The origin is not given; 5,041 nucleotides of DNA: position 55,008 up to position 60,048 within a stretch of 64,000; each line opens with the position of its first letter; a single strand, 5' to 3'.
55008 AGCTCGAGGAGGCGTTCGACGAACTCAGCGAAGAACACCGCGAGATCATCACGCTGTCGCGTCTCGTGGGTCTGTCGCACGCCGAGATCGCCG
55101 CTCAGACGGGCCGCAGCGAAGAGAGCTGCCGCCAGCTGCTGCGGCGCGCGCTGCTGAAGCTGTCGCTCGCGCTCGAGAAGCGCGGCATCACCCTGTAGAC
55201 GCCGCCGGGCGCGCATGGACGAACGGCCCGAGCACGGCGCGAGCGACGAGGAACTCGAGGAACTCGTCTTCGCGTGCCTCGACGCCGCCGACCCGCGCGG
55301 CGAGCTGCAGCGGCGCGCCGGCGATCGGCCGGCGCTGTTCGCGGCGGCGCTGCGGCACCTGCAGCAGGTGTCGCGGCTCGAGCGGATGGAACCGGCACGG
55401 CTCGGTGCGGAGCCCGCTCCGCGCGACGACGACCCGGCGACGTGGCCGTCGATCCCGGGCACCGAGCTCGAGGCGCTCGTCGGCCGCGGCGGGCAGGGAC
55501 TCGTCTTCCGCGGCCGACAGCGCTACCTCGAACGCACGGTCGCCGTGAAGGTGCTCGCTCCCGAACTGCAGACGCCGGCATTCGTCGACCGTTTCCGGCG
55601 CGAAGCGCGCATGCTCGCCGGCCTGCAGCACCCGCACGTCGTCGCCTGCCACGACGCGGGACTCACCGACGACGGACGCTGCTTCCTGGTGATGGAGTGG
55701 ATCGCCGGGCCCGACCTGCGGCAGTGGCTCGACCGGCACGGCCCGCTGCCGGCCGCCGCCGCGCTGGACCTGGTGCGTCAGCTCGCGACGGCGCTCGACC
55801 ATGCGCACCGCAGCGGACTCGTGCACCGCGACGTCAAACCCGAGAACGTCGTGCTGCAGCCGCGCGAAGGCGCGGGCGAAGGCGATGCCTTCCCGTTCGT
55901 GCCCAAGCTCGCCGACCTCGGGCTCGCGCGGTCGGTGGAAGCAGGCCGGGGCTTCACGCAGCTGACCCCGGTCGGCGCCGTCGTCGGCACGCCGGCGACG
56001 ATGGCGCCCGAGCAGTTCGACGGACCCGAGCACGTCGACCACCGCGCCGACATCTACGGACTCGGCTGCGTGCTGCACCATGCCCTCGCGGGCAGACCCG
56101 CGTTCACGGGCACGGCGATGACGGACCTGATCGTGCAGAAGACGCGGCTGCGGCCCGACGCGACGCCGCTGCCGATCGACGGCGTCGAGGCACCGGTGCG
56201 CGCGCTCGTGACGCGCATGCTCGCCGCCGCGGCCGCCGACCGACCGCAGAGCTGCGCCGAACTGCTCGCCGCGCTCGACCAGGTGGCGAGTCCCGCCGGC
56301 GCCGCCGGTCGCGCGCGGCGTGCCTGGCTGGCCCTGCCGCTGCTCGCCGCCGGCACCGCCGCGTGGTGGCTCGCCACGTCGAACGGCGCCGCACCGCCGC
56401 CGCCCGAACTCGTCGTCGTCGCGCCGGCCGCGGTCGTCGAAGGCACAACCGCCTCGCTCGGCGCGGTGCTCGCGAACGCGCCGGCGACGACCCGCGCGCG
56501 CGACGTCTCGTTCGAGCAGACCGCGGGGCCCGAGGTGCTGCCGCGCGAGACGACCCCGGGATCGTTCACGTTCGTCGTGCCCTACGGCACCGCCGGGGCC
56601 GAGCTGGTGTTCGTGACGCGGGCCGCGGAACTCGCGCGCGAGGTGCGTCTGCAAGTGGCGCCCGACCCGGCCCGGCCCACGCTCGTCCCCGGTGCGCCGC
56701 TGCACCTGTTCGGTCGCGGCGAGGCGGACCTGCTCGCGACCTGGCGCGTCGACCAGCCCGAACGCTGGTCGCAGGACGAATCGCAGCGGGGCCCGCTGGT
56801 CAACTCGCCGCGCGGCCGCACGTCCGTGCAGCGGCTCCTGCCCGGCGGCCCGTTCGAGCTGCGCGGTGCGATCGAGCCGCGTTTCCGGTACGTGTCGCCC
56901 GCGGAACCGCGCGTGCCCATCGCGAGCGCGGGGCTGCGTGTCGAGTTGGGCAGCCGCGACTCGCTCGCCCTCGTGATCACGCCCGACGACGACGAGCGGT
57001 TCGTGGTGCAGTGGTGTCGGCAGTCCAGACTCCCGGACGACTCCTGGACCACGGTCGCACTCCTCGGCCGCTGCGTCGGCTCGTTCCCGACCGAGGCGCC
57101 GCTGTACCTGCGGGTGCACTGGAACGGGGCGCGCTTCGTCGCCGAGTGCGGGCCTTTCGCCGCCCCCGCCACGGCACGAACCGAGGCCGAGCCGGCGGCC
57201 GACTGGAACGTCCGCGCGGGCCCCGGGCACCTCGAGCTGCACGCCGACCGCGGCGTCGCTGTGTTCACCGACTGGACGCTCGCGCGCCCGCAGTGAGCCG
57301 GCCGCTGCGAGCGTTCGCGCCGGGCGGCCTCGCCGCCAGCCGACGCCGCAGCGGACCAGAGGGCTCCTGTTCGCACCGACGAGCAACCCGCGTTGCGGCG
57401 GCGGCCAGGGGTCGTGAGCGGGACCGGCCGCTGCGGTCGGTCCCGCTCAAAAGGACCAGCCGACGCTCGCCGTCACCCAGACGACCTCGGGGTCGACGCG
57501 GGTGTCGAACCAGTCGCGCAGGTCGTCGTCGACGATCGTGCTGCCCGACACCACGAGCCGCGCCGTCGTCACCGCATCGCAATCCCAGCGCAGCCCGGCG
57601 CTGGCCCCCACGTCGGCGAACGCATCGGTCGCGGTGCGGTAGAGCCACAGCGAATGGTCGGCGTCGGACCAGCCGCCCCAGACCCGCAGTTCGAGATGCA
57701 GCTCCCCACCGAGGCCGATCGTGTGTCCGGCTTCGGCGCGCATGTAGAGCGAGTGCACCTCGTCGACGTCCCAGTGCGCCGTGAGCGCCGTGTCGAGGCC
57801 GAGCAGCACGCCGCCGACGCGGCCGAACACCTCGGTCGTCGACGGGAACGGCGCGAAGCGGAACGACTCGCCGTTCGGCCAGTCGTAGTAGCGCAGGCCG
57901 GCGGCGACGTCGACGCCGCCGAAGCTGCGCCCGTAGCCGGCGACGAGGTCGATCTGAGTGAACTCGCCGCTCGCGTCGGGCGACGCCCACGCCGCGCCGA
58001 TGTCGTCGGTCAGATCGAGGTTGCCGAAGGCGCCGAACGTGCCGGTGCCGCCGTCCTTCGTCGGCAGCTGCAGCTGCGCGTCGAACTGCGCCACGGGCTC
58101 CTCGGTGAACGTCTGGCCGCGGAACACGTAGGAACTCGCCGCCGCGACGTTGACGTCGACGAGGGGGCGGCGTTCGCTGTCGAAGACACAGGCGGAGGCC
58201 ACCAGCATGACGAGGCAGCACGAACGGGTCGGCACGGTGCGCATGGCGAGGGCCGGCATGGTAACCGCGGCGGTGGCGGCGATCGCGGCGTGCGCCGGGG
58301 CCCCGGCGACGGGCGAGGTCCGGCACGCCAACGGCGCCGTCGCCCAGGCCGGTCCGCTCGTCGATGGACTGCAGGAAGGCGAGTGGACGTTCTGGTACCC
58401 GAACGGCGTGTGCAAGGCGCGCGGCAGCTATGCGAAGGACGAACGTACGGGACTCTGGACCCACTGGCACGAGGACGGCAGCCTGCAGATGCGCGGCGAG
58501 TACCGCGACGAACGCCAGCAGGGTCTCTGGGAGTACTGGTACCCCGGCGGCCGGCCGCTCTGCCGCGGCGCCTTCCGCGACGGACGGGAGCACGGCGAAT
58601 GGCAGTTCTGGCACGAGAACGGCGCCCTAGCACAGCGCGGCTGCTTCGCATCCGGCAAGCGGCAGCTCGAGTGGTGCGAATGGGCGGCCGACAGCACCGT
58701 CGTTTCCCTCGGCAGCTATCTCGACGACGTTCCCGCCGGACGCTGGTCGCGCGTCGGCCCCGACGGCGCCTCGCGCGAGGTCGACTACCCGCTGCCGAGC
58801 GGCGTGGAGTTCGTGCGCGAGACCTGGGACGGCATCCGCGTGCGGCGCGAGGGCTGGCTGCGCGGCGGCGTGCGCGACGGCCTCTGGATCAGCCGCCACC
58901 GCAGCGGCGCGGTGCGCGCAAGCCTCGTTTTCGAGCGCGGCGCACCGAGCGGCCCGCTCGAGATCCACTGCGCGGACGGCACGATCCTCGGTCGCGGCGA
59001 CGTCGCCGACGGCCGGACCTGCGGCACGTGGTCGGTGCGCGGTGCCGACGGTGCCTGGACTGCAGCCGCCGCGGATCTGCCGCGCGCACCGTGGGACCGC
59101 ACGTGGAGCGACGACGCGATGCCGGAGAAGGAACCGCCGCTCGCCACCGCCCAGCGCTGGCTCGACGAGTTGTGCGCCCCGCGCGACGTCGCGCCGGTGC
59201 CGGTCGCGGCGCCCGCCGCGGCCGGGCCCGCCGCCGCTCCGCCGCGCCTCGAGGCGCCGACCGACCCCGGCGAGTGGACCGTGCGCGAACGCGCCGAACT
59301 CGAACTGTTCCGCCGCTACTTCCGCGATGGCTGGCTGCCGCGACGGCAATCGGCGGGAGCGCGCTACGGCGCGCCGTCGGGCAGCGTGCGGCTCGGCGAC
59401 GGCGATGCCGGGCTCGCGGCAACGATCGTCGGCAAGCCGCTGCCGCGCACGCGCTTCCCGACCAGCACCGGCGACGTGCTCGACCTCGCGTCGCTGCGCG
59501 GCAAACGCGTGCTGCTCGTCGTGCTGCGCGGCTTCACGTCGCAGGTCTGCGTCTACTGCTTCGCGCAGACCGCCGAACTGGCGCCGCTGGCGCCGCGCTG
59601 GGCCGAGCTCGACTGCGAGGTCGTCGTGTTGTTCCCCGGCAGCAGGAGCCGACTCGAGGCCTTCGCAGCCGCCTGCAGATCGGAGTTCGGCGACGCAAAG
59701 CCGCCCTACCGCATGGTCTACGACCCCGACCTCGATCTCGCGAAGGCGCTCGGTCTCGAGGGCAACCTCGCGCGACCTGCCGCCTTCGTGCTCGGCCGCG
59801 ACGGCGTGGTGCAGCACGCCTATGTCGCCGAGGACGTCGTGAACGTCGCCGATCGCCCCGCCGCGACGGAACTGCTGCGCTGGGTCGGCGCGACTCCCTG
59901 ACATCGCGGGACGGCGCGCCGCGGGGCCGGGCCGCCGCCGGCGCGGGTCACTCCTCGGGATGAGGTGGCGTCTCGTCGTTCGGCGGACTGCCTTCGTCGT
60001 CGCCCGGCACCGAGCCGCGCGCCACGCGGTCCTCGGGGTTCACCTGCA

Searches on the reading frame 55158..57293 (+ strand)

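Call 49: search_protein_families(library=pfam, proteins=[window:55158-57293:+], max_evalue=0.001)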
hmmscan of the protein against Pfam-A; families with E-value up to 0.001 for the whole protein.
window:55158-57293:+ (712 aa): 3 families
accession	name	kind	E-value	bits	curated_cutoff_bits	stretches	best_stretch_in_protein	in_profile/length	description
PF00069.31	Pkinase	-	9.3e-41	140.4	31.7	1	104-366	3-254/263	Protein kinase domain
PF07714.23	PK_Tyr_Ser-Thr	-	1.1e-22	81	23.1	1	104-363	3-249/258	Protein tyrosine and serine/threonine kinase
PF06293.20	Kdo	-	3.1e-05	23.9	21.3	1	138-237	50-155/207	Lipopolysaccharide kinase (Kdo/WaaP) family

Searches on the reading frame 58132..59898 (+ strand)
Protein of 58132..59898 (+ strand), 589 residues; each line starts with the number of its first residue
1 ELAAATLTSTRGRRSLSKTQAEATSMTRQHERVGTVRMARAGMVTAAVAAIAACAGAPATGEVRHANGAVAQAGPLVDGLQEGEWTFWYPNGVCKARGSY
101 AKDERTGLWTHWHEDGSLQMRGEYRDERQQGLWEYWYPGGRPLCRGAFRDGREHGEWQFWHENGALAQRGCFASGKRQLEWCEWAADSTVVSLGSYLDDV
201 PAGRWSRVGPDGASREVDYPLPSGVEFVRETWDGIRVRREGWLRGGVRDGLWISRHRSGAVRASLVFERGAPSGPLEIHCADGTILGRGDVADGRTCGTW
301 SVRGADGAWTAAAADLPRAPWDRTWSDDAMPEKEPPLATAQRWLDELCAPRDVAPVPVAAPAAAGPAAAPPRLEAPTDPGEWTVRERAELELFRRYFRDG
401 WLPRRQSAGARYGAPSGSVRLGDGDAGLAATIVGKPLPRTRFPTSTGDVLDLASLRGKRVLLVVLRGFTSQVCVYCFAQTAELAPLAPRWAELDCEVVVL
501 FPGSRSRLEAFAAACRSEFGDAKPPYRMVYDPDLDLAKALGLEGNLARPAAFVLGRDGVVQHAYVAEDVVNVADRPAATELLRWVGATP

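Call 49: search_protein_families(library=pfam, proteins=[window:58132-59898:+], max_evalue=0.001)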
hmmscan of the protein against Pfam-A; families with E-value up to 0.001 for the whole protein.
window:58132-59898:+ (589 aa): 3 families
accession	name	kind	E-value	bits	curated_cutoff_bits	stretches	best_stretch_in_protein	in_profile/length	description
PF07661.19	MORN_2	-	1.4e-13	49.8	29.6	0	154-172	2-20/22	MORN repeat variant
PF08534.16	Redoxin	-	6.9e-13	49.1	26.6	1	433-575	2-141/148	Redoxin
PF00578.27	AhpC-TSA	-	1.9e-12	47.7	26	1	433-562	1-123/124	AhpC/TSA family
